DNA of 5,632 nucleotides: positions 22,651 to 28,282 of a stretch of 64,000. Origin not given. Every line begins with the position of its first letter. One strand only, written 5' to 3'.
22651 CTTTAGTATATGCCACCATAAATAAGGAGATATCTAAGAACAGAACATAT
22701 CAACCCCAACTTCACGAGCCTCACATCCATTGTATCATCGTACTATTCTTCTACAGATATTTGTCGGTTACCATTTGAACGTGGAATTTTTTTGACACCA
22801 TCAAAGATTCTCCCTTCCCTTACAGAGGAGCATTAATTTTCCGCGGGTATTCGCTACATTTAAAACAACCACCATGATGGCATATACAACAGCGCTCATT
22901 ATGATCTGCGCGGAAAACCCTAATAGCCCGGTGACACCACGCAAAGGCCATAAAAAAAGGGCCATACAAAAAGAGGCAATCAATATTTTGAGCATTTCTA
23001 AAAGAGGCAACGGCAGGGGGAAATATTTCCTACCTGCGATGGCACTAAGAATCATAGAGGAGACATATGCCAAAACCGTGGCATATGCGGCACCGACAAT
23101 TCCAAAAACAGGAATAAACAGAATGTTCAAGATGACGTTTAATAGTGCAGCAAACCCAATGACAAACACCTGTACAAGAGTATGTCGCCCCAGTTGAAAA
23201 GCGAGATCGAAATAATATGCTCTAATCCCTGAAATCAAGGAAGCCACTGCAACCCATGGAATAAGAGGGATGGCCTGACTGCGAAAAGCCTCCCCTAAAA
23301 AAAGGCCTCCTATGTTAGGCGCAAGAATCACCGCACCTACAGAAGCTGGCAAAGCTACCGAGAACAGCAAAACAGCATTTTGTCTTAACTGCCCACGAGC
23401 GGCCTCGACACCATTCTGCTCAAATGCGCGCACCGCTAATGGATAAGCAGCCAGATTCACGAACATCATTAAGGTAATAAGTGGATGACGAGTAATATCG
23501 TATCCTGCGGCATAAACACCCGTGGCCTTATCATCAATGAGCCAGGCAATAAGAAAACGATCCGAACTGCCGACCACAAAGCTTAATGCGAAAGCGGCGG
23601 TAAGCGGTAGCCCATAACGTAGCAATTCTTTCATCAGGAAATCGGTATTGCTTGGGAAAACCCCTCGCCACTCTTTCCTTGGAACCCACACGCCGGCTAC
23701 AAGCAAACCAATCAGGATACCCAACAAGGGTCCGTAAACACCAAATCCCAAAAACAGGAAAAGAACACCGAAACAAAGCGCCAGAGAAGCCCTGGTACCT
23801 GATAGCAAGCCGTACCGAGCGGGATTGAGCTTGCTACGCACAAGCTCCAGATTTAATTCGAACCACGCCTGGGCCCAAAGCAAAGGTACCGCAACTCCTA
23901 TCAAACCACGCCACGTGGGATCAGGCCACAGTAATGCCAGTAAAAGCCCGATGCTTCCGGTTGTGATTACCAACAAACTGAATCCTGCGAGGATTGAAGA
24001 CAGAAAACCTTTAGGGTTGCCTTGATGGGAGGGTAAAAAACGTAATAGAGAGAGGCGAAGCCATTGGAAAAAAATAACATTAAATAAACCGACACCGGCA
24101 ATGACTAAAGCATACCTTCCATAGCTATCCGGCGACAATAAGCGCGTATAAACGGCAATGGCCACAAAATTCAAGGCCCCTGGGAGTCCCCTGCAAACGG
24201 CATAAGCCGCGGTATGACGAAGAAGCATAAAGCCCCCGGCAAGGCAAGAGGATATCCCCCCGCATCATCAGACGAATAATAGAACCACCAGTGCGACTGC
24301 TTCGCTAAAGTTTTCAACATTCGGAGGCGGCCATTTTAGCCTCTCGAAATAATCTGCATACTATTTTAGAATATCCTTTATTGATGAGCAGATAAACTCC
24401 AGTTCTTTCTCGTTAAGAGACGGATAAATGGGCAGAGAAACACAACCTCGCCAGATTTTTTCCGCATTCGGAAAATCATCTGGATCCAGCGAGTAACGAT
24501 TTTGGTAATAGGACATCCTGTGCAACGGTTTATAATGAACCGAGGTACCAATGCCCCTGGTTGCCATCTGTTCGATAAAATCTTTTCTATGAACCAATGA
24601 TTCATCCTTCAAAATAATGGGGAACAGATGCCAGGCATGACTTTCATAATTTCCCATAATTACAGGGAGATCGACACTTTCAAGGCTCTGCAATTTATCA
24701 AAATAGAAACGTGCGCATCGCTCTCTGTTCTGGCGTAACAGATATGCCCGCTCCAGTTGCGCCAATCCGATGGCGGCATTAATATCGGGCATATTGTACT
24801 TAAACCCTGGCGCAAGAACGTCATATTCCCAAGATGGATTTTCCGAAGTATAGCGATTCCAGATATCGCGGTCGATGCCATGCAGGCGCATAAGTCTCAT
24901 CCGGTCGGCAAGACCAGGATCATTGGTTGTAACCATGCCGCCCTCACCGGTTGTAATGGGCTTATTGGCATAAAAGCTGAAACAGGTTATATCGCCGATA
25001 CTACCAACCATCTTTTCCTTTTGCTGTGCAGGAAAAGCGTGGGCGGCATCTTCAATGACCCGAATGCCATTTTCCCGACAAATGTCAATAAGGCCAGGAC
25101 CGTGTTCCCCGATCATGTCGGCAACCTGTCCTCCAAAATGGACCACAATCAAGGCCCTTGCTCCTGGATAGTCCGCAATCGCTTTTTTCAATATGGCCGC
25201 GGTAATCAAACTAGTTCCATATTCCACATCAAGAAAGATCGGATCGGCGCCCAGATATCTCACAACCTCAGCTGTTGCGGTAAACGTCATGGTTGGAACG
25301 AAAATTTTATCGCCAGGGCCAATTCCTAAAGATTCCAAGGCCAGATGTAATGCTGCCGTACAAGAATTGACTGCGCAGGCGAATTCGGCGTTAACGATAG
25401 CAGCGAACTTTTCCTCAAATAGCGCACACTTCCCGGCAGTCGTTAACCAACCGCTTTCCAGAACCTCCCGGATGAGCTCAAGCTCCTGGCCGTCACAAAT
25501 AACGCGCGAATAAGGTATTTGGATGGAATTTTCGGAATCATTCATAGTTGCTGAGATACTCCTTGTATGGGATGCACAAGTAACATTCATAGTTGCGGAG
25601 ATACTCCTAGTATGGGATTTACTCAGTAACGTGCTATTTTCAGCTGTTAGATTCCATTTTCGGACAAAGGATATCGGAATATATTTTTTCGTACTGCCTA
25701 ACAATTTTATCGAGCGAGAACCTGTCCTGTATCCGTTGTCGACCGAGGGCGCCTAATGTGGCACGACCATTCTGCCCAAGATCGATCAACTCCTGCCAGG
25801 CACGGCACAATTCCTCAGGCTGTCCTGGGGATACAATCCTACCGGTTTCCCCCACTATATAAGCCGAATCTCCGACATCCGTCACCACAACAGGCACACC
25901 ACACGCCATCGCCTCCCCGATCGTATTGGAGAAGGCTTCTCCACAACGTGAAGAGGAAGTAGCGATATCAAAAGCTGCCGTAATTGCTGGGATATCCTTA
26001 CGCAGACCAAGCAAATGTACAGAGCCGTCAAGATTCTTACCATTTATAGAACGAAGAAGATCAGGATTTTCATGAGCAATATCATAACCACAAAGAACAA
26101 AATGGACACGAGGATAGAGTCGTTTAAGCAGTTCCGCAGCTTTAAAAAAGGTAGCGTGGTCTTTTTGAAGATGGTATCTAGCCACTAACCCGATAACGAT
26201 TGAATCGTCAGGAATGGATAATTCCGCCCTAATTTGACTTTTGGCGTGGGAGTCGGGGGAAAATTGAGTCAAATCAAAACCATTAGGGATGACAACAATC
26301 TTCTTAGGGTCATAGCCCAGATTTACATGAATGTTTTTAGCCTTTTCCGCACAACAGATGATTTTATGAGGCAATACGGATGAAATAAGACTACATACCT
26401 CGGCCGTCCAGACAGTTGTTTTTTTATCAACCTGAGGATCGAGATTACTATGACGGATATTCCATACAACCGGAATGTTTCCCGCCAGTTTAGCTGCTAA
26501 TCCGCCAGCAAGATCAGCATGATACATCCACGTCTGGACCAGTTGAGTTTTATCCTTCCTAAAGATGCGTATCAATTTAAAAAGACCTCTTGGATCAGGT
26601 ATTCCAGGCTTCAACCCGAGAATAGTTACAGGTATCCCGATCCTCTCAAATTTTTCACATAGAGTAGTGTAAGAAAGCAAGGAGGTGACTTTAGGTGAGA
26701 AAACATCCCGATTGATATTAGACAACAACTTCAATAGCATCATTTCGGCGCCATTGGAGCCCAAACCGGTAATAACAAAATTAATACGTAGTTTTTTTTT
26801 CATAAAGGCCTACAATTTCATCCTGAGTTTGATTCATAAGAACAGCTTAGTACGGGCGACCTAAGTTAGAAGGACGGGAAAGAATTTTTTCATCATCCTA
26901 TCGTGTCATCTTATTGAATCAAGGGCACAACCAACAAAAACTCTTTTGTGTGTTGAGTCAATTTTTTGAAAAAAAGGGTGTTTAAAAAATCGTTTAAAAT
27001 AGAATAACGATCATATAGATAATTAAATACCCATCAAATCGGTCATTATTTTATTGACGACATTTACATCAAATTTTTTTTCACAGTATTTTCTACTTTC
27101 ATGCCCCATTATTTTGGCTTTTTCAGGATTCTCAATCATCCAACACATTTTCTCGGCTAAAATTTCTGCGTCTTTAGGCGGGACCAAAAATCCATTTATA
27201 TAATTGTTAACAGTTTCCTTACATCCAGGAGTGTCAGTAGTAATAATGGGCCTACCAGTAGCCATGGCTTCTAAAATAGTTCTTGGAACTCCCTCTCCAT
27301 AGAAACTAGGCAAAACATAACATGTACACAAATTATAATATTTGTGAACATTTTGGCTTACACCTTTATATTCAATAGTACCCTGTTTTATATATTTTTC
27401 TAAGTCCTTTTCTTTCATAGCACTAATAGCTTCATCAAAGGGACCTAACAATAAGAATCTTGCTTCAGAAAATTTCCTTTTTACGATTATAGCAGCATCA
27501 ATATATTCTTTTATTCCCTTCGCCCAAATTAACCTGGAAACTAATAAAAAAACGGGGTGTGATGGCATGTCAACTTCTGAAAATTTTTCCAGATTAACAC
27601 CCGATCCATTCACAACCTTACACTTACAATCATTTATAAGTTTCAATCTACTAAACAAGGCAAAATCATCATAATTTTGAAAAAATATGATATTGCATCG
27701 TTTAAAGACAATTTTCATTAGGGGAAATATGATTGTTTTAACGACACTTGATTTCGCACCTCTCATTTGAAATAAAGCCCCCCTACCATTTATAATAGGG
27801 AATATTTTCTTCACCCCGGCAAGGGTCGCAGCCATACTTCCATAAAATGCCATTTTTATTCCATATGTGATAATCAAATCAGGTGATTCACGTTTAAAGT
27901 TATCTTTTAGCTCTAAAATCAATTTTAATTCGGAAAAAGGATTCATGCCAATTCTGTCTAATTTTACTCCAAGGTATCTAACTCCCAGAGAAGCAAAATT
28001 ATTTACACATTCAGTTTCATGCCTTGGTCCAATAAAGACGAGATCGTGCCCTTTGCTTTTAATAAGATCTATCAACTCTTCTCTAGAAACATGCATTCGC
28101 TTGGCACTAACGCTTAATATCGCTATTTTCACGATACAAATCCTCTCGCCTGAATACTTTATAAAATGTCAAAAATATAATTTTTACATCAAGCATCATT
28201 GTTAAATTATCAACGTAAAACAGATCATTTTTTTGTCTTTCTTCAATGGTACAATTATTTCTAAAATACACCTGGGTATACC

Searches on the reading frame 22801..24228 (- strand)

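Call 69: search_protein_families(library=pfam, proteins=[window:22801-24228:-], max_evalue=0.00001)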
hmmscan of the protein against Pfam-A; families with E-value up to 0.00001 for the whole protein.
window:22801-24228:- (475 aa): 2 families
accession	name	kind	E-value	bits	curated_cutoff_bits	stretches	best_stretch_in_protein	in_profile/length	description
PF13440.11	Polysacc_synt_3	-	1.8e-16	60.7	23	1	28-316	3-289/293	Polysaccharide biosynthesis protein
PF01943.22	Polysacc_synt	-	4.5e-16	59.5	28.2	1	4-267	3-272/274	Polysaccharide biosynthesis protein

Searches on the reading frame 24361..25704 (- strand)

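Call 69: search_protein_families(library=pfam, proteins=[window:24361-25704:-], max_evalue=0.00001)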
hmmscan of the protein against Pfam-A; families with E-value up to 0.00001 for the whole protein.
window:24361-25704:- (447 aa): 1 family
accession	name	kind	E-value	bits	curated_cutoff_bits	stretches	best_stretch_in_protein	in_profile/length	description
PF01041.23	DegT_DnrJ_EryC1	-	6.6e-113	378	19.8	1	72-442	5-359/360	DegT/DnrJ/EryC1/StrS aminotransferase family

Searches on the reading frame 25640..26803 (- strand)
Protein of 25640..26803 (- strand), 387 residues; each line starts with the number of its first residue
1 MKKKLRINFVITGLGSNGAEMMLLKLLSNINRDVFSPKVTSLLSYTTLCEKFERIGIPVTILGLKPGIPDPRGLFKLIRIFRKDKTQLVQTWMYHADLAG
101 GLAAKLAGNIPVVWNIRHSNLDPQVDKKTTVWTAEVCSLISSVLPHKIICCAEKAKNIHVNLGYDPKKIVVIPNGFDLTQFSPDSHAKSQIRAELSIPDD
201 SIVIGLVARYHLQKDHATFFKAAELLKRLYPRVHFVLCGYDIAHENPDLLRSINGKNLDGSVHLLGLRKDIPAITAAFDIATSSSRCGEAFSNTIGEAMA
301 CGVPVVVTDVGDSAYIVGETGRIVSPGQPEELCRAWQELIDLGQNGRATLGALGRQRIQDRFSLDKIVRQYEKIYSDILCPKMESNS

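Call 69: search_protein_families(library=pfam, proteins=[window:25640-26803:-], max_evalue=0.00001)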
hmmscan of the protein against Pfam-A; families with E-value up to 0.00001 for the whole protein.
window:25640-26803:- (387 aa): 3 families
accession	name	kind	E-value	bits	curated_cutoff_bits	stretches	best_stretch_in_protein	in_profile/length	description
PF13692.12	Glyco_trans_1_4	-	1.8e-24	87.1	27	1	203-340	3-140/142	Glycosyl transferases group 1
PF00534.26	Glycos_transf_1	-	5e-20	72.2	26.4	1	189-345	3-160/172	Glycosyl transferases group 1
PF13439.12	Glyco_transf_4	-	8.8e-15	55.6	28.5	1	52-179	39-169/170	Glycosyltransferase Family 4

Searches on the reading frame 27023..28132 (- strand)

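Call 69: search_protein_families(library=pfam, proteins=[window:27023-28132:-], max_evalue=0.00001)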
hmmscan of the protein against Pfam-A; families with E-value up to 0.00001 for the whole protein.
window:27023-28132:- (369 aa): 2 families
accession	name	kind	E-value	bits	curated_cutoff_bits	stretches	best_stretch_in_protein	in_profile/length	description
PF00534.26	Glycos_transf_1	-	6.8e-31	107.5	26.4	1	192-348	15-171/172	Glycosyl transferases group 1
PF13692.12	Glyco_trans_1_4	-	4e-28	98.9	27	1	193-335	2-142/142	Glycosyl transferases group 1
